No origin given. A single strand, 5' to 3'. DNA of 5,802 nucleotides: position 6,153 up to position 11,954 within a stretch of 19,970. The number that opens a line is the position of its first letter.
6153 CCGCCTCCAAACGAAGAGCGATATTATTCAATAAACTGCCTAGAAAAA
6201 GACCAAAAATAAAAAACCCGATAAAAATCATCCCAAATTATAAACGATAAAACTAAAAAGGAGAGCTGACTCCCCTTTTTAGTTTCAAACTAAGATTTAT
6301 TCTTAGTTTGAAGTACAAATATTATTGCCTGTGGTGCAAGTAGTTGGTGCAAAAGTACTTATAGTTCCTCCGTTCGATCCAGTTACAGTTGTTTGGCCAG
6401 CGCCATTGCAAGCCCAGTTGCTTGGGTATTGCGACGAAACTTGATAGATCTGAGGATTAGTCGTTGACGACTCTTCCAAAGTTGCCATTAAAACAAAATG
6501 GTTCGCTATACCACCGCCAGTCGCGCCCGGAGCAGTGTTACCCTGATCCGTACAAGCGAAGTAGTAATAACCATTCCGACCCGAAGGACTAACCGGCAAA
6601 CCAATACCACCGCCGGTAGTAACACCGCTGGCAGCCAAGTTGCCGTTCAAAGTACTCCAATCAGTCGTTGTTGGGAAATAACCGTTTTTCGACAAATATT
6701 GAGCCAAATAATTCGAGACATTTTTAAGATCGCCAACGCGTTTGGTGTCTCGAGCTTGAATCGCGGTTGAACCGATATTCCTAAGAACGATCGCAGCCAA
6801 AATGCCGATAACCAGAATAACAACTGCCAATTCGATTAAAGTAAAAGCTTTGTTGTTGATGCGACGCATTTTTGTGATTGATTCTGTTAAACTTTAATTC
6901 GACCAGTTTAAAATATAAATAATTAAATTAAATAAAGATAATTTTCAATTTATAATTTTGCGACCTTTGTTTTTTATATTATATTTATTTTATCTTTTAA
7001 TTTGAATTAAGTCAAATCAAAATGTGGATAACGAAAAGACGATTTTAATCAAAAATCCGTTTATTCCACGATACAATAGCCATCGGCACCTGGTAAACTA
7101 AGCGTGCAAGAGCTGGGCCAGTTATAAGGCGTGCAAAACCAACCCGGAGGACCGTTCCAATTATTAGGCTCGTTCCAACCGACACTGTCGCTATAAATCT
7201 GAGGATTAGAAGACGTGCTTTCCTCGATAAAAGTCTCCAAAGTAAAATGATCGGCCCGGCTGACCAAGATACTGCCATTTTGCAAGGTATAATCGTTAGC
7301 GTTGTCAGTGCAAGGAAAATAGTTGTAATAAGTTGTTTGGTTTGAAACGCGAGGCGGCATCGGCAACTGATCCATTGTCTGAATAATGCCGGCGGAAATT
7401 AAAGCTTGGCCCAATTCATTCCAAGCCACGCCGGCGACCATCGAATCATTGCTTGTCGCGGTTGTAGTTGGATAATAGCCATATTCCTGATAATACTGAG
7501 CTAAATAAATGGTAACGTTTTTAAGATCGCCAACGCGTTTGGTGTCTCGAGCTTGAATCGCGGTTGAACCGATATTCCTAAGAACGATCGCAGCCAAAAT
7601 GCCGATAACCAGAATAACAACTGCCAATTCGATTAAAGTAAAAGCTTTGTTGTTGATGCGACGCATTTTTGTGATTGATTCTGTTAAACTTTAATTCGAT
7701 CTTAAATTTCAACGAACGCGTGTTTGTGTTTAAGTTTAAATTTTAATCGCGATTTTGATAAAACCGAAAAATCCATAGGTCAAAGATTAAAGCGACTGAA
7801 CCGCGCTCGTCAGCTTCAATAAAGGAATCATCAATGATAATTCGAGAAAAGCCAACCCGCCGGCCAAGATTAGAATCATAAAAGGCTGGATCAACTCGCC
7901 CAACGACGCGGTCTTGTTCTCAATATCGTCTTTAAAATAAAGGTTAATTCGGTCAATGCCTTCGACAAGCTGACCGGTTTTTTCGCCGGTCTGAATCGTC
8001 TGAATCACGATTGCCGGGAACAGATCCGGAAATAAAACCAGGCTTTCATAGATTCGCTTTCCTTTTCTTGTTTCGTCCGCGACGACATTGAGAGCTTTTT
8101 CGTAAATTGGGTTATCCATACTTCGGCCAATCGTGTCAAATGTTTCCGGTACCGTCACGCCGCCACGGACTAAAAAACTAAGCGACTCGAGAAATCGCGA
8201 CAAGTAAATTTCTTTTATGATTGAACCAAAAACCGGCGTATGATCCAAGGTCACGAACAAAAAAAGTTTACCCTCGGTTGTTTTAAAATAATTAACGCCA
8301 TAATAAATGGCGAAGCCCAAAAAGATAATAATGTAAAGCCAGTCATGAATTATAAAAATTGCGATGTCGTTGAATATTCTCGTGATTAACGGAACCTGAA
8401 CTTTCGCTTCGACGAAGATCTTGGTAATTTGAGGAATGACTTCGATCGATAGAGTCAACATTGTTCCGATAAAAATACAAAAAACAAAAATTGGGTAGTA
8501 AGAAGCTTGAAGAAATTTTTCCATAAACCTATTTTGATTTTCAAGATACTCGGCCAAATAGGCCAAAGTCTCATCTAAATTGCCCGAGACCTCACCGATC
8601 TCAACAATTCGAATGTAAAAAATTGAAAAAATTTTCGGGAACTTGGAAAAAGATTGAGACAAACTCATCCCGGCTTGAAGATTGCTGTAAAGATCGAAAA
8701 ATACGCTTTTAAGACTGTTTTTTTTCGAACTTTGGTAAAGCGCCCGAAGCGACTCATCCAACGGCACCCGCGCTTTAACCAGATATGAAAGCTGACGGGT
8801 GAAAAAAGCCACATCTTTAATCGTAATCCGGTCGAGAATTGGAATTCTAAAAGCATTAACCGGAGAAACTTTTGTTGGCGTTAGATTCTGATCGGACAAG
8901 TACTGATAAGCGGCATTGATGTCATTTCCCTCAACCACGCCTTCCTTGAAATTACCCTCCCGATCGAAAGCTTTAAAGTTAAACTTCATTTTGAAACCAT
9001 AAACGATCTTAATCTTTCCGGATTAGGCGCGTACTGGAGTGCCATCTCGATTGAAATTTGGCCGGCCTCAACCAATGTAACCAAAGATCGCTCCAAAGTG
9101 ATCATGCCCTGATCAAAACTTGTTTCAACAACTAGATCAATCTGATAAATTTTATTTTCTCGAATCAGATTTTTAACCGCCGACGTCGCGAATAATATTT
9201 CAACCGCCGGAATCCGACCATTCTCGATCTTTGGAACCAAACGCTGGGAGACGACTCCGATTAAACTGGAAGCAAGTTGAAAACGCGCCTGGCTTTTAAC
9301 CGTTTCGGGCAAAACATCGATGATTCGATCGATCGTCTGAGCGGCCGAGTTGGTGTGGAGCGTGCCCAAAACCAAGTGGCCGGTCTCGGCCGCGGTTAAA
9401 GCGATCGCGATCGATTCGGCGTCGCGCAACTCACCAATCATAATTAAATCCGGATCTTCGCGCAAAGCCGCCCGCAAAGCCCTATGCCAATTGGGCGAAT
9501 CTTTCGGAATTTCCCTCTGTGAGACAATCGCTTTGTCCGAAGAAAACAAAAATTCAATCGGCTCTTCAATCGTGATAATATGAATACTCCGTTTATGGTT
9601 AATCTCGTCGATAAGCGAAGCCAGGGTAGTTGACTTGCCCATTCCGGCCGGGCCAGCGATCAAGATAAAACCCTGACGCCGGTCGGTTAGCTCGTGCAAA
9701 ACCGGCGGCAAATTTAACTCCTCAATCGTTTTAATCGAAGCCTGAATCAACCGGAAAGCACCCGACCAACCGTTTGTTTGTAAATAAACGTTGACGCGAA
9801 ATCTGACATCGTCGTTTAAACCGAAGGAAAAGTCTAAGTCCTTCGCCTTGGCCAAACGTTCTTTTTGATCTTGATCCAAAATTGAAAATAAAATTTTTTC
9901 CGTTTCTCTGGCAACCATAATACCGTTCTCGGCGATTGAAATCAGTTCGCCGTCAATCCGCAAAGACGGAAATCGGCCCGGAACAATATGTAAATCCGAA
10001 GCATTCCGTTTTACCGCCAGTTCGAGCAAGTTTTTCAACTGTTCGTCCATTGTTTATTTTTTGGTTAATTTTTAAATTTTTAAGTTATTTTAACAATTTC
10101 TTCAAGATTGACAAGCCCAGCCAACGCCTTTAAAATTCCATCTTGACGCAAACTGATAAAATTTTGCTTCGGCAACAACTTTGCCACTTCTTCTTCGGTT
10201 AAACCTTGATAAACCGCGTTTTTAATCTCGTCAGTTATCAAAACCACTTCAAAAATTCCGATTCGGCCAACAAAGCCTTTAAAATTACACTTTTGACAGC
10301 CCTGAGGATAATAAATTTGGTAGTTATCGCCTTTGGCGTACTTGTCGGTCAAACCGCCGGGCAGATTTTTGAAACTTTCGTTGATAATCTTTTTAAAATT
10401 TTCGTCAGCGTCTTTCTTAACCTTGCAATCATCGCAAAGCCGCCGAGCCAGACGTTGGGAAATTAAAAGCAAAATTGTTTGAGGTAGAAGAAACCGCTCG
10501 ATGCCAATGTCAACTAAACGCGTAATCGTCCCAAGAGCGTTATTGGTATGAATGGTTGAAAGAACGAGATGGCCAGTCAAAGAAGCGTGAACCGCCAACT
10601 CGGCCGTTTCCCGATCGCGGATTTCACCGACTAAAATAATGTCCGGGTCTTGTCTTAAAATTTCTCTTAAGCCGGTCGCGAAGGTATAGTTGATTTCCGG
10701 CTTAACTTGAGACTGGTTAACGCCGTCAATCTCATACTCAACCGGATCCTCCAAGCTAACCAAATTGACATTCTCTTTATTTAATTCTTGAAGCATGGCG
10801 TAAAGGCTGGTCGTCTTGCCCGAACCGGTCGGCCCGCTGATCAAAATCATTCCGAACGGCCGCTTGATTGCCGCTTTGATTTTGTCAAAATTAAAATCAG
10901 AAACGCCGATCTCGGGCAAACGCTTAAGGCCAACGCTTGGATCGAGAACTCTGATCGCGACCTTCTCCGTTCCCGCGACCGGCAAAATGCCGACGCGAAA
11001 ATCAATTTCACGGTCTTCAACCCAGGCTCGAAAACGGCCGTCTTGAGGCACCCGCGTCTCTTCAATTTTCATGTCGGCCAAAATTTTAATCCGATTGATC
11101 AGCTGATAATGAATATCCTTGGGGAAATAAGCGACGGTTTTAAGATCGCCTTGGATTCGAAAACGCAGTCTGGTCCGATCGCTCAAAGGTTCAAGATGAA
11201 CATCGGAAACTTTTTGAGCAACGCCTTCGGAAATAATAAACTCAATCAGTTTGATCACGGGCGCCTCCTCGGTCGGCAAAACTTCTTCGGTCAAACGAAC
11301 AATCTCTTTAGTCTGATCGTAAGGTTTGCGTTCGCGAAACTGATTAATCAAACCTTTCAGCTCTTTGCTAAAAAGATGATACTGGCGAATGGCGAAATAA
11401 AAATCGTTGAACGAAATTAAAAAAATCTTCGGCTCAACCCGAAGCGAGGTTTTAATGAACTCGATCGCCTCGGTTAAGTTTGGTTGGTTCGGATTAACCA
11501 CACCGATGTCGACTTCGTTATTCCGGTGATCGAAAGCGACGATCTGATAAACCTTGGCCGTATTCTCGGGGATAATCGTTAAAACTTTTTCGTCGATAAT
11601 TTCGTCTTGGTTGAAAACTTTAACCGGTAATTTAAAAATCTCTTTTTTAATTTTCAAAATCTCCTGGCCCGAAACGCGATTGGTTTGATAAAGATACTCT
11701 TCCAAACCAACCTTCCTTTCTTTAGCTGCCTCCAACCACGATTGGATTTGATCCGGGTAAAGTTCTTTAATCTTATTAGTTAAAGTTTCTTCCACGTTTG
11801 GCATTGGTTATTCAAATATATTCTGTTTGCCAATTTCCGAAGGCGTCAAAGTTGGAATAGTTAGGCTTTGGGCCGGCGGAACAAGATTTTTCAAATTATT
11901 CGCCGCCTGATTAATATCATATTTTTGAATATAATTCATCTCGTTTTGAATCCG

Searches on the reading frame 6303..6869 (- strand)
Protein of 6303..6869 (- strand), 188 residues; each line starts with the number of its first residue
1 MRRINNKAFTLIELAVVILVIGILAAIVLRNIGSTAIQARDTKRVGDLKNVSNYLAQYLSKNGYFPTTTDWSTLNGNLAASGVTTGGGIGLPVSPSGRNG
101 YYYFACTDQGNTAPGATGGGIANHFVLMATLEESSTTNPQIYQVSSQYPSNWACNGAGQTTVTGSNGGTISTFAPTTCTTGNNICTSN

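Call 39: search_protein_families(library=pfam, proteins=[window:6303-6869:-], max_evalue=0.001)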
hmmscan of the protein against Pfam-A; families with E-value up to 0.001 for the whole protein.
window:6303-6869:- (188 aa): 1 family
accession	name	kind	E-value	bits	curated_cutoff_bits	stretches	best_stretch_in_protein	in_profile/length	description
PF07963.17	N_methyl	-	2.1e-06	27.5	21.2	1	5-29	3-27/27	Prokaryotic N-terminal methylation motif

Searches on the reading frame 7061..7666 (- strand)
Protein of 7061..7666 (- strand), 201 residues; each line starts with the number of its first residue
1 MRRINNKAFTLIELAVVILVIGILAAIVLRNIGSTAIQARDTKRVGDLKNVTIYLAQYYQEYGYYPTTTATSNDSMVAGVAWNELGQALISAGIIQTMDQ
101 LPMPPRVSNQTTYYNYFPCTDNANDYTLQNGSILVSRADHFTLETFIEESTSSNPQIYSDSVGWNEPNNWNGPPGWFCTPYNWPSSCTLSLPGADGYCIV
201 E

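Call 39: search_protein_families(library=pfam, proteins=[window:7061-7666:-], max_evalue=0.001)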
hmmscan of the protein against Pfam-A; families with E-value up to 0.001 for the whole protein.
window:7061-7666:- (201 aa): 1 family
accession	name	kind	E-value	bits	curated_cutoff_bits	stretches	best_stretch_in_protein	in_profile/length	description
PF07963.17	N_methyl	-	2e-06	27.5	21.2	1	5-29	3-27/27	Prokaryotic N-terminal methylation motif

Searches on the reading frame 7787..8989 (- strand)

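Call 39: search_protein_families(library=pfam, proteins=[window:7787-8989:-], max_evalue=0.001)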
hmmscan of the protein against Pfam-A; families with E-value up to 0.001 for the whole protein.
window:7787-8989:- (400 aa): 1 family
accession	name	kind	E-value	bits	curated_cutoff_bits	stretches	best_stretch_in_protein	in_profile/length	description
PF00482.28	T2SSF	-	1.3e-46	158.1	25.2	2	63-186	1-125/125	Type II secretion system (T2SS), protein F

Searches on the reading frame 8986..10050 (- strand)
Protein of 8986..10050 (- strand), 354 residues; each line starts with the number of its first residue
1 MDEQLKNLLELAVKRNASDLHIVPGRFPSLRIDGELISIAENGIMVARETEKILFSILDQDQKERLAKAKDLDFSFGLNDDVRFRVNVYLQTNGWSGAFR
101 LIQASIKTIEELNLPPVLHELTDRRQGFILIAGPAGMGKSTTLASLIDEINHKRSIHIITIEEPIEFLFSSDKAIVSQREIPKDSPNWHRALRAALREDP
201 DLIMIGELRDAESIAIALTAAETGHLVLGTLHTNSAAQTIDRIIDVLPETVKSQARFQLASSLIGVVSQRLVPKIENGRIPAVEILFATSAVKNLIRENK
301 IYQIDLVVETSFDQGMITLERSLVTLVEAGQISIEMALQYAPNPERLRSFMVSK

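Call 39: search_protein_families(library=pfam, proteins=[window:8986-10050:-], max_evalue=0.001)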
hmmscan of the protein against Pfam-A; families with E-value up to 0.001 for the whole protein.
window:8986-10050:- (354 aa): 4 families
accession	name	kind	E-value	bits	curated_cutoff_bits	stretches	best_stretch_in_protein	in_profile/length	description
PF00437.27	T2SSE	-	4.1e-49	167.6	24.9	1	4-275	11-281/370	Type II/IV secretion system protein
PF13191.12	AAA_16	-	5.9e-05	24.1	32.6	1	119-201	17-107/167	AAA ATPase domain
PF25199.1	nSTAND_NTPase5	-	9.1e-05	22.7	34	1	103-171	19-86/145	Novel STAND NTPase 5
PF13401.12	AAA_22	-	0.0001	23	27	1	124-160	3-40/130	AAA domain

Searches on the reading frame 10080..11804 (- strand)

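Call 40: search_protein_families(library=pfam, proteins=[window:10080-11804:-], max_evalue=0.001)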
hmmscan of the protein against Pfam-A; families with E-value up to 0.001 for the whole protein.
window:10080-11804:- (574 aa): 6 families
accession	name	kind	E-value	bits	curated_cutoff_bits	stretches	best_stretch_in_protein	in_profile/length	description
PF00437.27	T2SSE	-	2.8e-120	401.8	24.9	1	179-571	4-369/370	Type II/IV secretion system protein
PF05157.20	MshEN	-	7.3e-06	26.3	23.1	1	66-140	9-81/90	MshEN domain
PF13173.12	AAA_14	-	1.4e-05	25.5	27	1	319-406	4-82/129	AAA domain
PF13401.12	AAA_22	-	0.00036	21.3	27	0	318-354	6-42/130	AAA domain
PF13191.12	AAA_16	-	0.00043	21.2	32.6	1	312-404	20-103/167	AAA ATPase domain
PF20720.3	nSTAND3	-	0.00085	19.5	27.2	0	317-357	17-57/155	Novel STAND NTPase 3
